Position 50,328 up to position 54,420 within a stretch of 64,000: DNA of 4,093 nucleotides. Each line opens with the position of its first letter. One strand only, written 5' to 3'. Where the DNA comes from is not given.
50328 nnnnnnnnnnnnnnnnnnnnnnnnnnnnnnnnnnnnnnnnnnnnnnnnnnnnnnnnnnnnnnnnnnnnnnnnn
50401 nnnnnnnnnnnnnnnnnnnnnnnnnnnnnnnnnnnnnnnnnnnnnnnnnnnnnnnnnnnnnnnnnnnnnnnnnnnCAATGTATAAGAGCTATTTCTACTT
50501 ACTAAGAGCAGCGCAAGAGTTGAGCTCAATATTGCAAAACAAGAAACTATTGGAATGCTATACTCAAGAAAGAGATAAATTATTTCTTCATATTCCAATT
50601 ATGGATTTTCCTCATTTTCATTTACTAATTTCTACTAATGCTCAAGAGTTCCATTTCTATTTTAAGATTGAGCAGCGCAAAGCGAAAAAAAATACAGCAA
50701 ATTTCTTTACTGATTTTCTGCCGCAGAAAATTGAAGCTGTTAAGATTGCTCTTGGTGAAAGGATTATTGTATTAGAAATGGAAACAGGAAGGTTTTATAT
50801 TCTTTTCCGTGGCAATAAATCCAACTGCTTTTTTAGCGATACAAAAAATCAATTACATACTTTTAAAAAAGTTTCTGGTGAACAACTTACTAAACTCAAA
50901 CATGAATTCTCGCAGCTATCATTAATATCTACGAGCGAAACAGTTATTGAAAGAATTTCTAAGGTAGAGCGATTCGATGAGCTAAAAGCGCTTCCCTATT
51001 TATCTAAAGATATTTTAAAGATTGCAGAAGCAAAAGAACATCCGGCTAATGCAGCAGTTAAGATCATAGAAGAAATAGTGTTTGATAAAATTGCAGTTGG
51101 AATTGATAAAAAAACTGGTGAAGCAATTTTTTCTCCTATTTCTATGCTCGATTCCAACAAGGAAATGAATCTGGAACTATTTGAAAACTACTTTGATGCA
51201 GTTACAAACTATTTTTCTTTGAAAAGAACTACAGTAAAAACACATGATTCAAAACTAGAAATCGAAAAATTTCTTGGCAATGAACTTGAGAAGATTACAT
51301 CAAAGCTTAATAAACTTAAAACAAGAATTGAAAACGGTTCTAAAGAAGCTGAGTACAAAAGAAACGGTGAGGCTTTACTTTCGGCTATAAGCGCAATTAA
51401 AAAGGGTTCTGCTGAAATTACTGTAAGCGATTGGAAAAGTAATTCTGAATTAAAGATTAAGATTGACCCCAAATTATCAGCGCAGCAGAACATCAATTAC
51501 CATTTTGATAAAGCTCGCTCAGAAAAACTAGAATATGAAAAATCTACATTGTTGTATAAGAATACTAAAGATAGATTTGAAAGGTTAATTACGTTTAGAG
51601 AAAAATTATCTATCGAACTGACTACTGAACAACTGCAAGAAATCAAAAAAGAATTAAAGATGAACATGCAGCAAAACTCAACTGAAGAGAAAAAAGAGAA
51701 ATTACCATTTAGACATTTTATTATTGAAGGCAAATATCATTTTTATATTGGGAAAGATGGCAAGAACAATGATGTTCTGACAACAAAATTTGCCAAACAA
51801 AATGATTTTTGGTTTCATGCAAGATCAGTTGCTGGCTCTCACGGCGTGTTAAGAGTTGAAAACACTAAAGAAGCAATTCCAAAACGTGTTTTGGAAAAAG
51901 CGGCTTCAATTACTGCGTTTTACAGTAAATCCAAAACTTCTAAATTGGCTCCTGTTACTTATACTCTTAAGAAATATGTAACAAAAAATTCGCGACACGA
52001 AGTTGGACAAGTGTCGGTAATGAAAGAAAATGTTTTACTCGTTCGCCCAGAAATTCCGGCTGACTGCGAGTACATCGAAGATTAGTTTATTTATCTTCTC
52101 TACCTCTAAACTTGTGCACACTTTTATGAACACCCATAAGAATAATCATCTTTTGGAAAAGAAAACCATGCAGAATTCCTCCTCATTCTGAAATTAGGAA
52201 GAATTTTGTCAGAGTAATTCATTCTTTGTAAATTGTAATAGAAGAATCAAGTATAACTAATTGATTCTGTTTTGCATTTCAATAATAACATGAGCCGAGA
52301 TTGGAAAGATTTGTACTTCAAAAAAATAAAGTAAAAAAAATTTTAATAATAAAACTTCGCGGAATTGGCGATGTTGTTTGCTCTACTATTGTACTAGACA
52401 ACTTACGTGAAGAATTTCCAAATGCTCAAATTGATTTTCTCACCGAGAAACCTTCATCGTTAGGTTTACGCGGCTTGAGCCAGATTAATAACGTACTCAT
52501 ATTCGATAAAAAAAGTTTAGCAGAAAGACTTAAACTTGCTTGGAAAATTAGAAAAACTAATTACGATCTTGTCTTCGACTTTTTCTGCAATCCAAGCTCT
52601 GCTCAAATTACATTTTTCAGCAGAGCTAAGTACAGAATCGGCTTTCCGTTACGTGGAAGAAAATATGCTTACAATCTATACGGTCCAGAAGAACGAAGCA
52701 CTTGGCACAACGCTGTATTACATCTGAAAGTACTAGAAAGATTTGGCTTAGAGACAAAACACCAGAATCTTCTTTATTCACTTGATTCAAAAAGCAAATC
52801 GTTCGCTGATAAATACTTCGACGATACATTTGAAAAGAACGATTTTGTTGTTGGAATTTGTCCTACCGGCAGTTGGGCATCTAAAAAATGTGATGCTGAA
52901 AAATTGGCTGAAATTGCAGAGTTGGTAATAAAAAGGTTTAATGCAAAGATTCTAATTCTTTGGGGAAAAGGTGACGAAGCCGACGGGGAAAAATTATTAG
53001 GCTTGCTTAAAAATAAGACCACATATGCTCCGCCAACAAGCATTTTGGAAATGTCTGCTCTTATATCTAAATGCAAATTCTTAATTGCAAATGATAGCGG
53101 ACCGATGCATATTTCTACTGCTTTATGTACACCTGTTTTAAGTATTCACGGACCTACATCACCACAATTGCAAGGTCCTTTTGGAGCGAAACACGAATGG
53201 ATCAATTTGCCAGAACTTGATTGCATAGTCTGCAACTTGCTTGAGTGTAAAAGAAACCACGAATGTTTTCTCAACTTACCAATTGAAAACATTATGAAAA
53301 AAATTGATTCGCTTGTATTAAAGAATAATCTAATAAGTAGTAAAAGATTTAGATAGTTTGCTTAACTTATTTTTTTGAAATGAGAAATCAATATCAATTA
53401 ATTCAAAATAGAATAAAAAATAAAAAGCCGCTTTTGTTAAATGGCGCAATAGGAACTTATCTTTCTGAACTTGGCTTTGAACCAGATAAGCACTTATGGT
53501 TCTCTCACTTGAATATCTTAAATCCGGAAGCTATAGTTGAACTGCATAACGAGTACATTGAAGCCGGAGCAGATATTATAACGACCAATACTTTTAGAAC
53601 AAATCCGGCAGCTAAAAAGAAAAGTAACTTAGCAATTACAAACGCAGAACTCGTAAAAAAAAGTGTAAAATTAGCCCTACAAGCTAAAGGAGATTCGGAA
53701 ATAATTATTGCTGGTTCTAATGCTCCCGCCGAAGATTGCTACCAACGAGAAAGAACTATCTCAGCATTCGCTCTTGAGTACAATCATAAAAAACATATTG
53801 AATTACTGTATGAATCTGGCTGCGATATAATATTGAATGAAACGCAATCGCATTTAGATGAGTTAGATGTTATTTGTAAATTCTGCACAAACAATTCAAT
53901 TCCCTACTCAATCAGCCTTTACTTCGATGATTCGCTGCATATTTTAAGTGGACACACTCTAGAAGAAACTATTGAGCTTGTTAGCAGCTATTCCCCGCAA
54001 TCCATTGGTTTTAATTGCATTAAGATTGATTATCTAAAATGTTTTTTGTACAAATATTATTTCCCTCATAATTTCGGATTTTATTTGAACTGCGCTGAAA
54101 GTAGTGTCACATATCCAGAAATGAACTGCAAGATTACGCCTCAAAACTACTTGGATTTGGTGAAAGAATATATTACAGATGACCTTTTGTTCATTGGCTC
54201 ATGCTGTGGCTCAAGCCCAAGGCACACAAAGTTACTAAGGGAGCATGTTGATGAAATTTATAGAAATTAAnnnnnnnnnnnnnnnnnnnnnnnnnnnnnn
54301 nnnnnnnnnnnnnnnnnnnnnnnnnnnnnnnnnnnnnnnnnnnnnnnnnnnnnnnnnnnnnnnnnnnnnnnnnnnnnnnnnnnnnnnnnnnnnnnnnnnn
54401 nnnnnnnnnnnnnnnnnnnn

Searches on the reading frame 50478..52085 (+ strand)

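Call 61: search_protein_families(library=pfam, max_evalue=0.000001, proteins=[window:50478-52085:+])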
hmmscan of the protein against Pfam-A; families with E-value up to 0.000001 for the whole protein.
window:50478-52085:+ (535 aa): 3 families
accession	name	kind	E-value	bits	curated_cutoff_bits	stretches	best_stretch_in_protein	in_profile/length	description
PF05833.16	NFACT_N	-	3.9e-27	95.6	31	1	210-406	255-452/456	NFACT N-terminal and middle domains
PF05670.18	NFACT-R_1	-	1.2e-14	55.2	29.8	1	411-514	2-110/112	NFACT protein RNA binding domain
PF18297.6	NFACT-R_2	-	1.1e-07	32.4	26.9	1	412-503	2-87/104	NFACT protein RNA binding domain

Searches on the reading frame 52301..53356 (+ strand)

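Call 61: search_protein_families(library=pfam, max_evalue=0.000001, proteins=[window:52301-53356:+])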
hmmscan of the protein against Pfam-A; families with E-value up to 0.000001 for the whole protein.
window:52301-53356:+ (351 aa): 1 family
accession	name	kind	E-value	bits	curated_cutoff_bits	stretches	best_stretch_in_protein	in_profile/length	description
PF01075.23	Glyco_transf_9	-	1.5e-33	116.6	22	1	76-311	1-236/247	Glycosyltransferase family 9 (heptosyltransferase)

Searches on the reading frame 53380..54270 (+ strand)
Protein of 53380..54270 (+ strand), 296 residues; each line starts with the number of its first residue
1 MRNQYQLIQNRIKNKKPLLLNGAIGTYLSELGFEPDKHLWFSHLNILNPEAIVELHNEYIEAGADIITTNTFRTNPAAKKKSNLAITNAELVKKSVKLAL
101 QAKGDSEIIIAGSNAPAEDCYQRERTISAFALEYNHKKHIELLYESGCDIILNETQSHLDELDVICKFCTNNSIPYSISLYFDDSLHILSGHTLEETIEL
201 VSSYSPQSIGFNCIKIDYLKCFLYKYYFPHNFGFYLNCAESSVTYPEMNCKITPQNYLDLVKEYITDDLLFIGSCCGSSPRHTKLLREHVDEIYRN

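Call 62: search_protein_families(library=pfam, max_evalue=0.000001, proteins=[window:53380-54270:+])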
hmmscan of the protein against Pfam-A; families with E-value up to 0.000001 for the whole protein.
window:53380-54270:+ (296 aa): 1 family
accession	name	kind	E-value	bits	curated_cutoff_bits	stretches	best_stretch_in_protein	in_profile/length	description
PF02574.22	S-methyl_trans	-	9.8e-50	170.4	22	1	18-290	1-283/283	Homocysteine S-methyltransferase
